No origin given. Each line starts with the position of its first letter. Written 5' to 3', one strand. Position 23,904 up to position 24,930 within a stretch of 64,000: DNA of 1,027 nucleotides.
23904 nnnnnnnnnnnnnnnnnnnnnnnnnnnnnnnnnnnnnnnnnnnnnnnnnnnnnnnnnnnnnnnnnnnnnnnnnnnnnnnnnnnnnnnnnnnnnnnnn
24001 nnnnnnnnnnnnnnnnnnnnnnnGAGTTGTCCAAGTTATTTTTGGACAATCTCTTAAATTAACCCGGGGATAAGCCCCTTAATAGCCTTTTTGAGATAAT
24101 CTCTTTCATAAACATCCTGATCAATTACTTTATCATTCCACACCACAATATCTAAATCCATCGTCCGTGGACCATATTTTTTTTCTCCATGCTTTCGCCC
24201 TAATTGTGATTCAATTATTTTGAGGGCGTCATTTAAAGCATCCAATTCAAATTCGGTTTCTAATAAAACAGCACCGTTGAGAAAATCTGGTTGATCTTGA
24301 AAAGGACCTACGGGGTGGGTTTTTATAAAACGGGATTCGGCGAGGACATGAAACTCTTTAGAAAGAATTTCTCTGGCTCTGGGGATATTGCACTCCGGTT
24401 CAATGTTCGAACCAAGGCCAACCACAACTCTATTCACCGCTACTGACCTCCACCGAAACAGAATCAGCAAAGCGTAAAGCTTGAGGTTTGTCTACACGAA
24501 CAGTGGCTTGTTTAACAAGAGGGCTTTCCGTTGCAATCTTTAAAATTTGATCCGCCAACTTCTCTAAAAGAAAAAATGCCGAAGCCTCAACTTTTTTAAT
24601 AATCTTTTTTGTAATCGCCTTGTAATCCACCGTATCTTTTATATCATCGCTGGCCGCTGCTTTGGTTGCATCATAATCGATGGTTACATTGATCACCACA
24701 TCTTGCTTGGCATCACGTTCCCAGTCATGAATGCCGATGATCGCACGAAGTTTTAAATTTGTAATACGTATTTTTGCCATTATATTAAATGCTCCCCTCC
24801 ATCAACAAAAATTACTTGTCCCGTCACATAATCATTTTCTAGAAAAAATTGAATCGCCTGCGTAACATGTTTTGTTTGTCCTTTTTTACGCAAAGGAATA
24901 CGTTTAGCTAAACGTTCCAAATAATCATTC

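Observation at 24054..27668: A pterin biosynthesis cassette (folE, SDR reductase, folB, folK) in one operon with a GAF-HD-GYP phosphodiesterase and a CheY-like receiver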

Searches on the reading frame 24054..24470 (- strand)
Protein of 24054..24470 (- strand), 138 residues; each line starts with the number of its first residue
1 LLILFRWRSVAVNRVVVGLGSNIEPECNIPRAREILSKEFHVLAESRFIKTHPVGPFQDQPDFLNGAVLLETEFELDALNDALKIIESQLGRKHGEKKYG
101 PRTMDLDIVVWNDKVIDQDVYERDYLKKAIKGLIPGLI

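Call 3: search_protein_families(library=pfam, proteins=[window:24054-24470:-], max_evalue=0.01)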
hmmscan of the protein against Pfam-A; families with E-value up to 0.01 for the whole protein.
window:24054-24470:- (138 aa): 1 family
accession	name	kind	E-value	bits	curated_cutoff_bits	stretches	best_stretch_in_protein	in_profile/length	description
PF01288.25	HPPK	-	6e-23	81.9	25.7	1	16-129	1-110/116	7,8-dihydro-6-hydroxymethylpterin-pyrophosphokinase (HPPK)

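Call 4: search_protein_families(library=ncbifam, proteins=[window:24054-24470:-], max_evalue=0.01)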
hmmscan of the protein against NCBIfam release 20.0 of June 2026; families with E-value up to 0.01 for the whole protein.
window:24054-24470:- (138 aa): 3 families
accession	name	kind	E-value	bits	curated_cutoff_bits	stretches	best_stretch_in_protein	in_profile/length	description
TIGR01498.1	folK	equivalog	1e-22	80.7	54.1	1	15-119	1-104/128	2-amino-4-hydroxy-6-hydroxymethyldihydropteridine diphosphokinase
NF007595.0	PRK10239.1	equivalog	2.6e-19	69.5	252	1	38-119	30-110/159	2-amino-4-hydroxy-6-hydroxymethyldihydropteridine diphosphokinase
NF010692.0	PRK14092.1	equivalog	7.1e-10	38.8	234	1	14-118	9-113/163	2-amino-4-hydroxy-6-hydroxymethyldihydropteridine diphosphokinase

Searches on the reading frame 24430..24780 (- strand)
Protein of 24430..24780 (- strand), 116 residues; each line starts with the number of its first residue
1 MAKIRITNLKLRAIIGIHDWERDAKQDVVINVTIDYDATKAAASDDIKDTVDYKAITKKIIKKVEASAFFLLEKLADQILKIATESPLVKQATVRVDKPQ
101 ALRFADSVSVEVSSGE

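Call 3: search_protein_families(library=pfam, proteins=[window:24430-24780:-], max_evalue=0.01)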
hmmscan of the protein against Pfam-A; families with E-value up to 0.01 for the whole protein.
window:24430-24780:- (116 aa): 1 family
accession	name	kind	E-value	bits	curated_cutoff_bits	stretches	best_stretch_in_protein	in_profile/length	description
PF02152.23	FolB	-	6e-33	114.2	31.8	1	4-112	1-112/113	Dihydroneopterin aldolase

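Call 4: search_protein_families(library=ncbifam, proteins=[window:24430-24780:-], max_evalue=0.01)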
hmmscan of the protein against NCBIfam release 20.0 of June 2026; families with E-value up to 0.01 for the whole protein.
window:24430-24780:- (116 aa): 4 families
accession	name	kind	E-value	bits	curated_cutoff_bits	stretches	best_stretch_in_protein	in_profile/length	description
NF008418.0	PRK11245.1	equivalog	4.3e-44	149.5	152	1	1-113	5-117/121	dihydroneopterin triphosphate 2'-epimerase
TIGR00526.1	folB_dom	domain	3.1e-32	111.3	45.05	1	1-113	1-116/122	FolB domain-containing protein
TIGR00525.1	folB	equivalog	1.4e-24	86.8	72.15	1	3-113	2-115/116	dihydroneopterin aldolase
NF008614.0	PRK11593.1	equivalog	2.1e-18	66.8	184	1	4-113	4-113/119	bifunctional dihydroneopterin aldolase/7,8-dihydroneopterin epimerase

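Call 7: search_solved_structures(query=window:24430-24780:-, max_evalue=0.001)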
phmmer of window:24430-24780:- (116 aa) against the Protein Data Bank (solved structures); distinct sequences matched with E-value up to 0.001: 17.
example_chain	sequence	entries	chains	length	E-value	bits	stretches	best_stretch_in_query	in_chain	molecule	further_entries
1b9l_A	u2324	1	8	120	1.4e-28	102.6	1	2-113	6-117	PROTEIN (EPIMERASE)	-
4aey_A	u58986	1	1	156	2.8e-27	98.4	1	1-112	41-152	D-ERYTHRO-7,8-DIHYDRONEOPTERIN TRIPHOSPHATE EPIMERASE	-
3o1k_A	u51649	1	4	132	2.5e-15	60.1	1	2-112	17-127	Dihydroneopterin aldolase FolB, putative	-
3r2e_A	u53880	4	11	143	3.3e-14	56.5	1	6-115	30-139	Dihydroneopterin aldolase | 7,8-dihydroneopterin aldolase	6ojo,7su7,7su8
2o90_A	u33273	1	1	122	6.9e-14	55.5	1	6-115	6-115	Dihydroneopterin aldolase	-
7su4_A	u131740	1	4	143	1.2e-13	54.7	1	6-115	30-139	7,8-dihydroneopterin aldolase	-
7su6_A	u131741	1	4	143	2.3e-13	53.8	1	6-115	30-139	7,8-dihydroneopterin aldolase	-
1nbu_A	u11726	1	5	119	7.4e-09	39.3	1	4-102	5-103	Probable dihydroneopterin aldolase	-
9b2e_A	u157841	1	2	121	7.8e-09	39.3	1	4-102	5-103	7,8-dihydroneopterin aldolase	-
1z9w_A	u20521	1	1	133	1.1e-08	38.8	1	4-102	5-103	Dihydroneopterin aldolase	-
1nbu_B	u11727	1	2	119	1e-07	35.7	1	4-102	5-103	Probable dihydroneopterin aldolase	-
1nbu_C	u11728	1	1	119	3.5e-07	34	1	4-102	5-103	Probable dihydroneopterin aldolase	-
8su7_A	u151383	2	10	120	8.2e-06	29.6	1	2-100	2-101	7,8-dihydroneopterin aldolase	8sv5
5f3m_A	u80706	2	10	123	8.8e-06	29.5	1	2-100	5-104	7,8-dihydroneopterin aldolase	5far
3v9o_A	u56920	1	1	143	1.1e-05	29.2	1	6-112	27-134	Dihydroneopterin aldolase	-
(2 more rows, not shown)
